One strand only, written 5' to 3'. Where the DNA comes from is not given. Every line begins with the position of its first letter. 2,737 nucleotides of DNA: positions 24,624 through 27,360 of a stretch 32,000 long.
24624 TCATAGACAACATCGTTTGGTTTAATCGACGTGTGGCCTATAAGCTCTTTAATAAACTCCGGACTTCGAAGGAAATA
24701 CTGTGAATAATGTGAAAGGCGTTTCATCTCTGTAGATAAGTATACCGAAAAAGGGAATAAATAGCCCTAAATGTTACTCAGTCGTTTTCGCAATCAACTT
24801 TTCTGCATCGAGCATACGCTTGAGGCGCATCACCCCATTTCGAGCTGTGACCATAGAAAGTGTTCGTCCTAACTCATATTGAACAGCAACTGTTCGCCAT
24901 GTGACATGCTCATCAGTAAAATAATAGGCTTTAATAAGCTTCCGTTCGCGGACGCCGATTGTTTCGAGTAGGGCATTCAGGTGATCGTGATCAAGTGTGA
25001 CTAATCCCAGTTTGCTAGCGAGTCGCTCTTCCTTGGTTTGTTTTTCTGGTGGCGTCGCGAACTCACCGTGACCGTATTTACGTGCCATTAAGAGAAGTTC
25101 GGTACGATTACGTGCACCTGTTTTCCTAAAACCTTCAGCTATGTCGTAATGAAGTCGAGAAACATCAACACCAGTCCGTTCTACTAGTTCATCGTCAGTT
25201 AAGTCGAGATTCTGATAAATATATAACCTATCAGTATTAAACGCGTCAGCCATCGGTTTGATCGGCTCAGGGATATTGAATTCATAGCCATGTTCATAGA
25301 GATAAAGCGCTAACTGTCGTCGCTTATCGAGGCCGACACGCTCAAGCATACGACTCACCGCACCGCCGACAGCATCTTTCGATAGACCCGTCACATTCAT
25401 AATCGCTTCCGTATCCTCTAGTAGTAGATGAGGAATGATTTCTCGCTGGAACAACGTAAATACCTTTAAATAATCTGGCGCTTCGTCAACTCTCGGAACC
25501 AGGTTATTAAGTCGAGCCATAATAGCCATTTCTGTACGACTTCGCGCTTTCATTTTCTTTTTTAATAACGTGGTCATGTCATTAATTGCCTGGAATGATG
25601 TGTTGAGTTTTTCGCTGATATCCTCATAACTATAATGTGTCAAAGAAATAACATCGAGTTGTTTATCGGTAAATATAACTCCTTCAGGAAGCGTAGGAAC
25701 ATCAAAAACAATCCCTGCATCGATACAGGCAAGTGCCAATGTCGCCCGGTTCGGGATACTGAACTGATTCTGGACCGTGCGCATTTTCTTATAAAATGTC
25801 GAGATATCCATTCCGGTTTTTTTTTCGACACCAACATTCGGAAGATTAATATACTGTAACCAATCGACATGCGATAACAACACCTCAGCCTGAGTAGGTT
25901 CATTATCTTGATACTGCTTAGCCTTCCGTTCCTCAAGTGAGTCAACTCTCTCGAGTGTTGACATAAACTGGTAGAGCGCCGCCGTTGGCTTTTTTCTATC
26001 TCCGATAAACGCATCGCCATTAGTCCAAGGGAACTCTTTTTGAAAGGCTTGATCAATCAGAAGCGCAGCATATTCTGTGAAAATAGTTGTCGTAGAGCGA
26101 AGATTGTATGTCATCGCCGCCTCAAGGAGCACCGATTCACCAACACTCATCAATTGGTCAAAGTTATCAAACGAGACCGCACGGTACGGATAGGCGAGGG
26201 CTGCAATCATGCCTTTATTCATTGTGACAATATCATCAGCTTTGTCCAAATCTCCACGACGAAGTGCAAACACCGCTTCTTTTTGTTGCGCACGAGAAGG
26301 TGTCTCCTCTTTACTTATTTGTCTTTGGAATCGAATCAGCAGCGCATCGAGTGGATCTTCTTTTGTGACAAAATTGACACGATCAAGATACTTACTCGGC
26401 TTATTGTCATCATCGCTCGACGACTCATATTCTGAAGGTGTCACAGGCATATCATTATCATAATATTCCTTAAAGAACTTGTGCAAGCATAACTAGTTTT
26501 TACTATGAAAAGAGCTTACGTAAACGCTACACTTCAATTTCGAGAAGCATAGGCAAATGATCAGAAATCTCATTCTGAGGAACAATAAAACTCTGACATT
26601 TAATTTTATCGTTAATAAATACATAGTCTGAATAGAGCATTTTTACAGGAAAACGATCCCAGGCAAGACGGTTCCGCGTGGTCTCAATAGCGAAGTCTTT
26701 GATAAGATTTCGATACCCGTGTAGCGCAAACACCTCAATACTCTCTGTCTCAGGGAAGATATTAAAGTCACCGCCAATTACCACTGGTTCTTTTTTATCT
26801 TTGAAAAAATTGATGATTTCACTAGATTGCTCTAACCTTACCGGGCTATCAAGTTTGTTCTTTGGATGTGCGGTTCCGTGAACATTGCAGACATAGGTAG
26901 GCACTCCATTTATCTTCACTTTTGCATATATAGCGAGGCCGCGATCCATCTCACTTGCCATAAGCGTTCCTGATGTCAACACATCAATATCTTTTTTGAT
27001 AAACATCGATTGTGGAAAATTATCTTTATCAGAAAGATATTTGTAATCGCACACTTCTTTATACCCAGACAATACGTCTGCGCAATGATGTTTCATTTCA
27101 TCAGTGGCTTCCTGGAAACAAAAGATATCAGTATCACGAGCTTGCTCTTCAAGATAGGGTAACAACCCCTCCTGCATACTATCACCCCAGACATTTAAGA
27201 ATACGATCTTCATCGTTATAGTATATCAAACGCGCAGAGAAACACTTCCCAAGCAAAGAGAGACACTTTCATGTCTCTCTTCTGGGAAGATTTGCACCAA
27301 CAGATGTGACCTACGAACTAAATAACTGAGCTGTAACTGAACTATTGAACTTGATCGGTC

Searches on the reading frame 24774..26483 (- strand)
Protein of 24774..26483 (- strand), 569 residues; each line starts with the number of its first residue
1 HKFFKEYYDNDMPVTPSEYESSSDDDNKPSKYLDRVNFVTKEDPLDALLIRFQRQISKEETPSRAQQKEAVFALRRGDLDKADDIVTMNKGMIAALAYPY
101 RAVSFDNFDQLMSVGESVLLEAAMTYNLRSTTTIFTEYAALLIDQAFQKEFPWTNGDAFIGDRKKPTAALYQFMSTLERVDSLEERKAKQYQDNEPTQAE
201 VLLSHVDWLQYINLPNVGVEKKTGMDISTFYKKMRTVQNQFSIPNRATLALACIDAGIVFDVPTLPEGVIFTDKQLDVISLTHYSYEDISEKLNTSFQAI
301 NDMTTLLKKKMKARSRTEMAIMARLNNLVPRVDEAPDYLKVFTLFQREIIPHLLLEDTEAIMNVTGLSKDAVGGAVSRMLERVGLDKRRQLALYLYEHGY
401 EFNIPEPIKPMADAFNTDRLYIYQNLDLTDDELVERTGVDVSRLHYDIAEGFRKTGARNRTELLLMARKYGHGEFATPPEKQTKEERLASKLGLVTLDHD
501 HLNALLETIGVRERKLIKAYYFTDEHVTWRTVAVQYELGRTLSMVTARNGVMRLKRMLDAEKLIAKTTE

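Call 7: search_protein_families(library=pfam, proteins=[window:24774-26483:-], max_evalue=0.001)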
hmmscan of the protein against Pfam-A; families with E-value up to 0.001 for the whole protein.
window:24774-26483:- (569 aa): 1 family
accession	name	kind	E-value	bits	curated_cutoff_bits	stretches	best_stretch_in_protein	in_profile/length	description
PF00196.25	GerE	-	0.00053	20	23.5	0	285-323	19-57/57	Bacterial regulatory proteins, luxR family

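Call 29: search_protein_families(library=pfam, proteins=[window:24774-26483:-], max_evalue=0.1)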
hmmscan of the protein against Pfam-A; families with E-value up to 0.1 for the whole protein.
window:24774-26483:- (569 aa): 3 families
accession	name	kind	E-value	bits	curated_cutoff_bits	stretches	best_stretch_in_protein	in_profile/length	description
PF00196.25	GerE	-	0.00053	20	23.5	1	285-323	19-57/57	Bacterial regulatory proteins, luxR family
PF23159.1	WH_Rok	-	0.01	16.4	27.6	0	219-239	25-45/58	Repressor Rok winged helix domain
PF05263.17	DUF722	-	0.014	16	29.8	1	491-556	62-130/134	Protein of unknown function (DUF722)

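Call 62: search_protein_families(library=ncbifam, proteins=[window:24774-26483:-], max_evalue=0.01)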
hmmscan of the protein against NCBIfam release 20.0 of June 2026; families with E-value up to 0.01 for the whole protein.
window:24774-26483:- (569 aa): 1 family
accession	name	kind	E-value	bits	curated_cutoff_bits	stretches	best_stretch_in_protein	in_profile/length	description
NF001074.0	PRK00118.2-4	equivalog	0.0037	17.6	186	0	269-328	16-77/110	putative DNA-binding protein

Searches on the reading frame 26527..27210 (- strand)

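Call 7: search_protein_families(library=pfam, proteins=[window:26527-27210:-], max_evalue=0.001)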
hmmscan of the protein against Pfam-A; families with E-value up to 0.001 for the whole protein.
window:26527-27210:- (227 aa): 1 family
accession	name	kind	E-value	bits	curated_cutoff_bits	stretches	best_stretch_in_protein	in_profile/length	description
PF03372.29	Exo_endo_phos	-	2.9e-10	40.7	24.5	1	5-218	3-225/225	Endonuclease/Exonuclease/phosphatase family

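Call 62: search_protein_families(library=ncbifam, proteins=[window:26527-27210:-], max_evalue=0.01)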
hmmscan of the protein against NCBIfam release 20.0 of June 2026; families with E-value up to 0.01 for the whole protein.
window:26527-27210:- (227 aa): 6 families
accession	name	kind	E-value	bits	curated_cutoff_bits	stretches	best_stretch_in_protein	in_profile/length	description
TIGR00633.1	xth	equivalog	7.5e-07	28.9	99.05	1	24-156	25-157/255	exodeoxyribonuclease III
TIGR00195.1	exoDNase_III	equivalog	1e-05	25.3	182.55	1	11-158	13-156/254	exodeoxyribonuclease III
NF003842.0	PRK05421.1-4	equivalog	1.6e-05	24.5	144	1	128-226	164-256/259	endonuclease/exonuclease/phosphatase family protein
TIGR03395.1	sphingomy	equivalog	5e-05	22.9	248.2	1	90-202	124-246/286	sphingomyelin phosphodiesterase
NF033681.1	ExeM_NucH_DNase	subfamily_domain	0.00072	18.5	300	1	123-177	414-472/546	ExeM/NucH family extracellular endonuclease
NF003840.0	PRK05421.1-2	equivalog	0.0038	16.4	163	0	127-226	187-279/282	endonuclease/exonuclease/phosphatase family protein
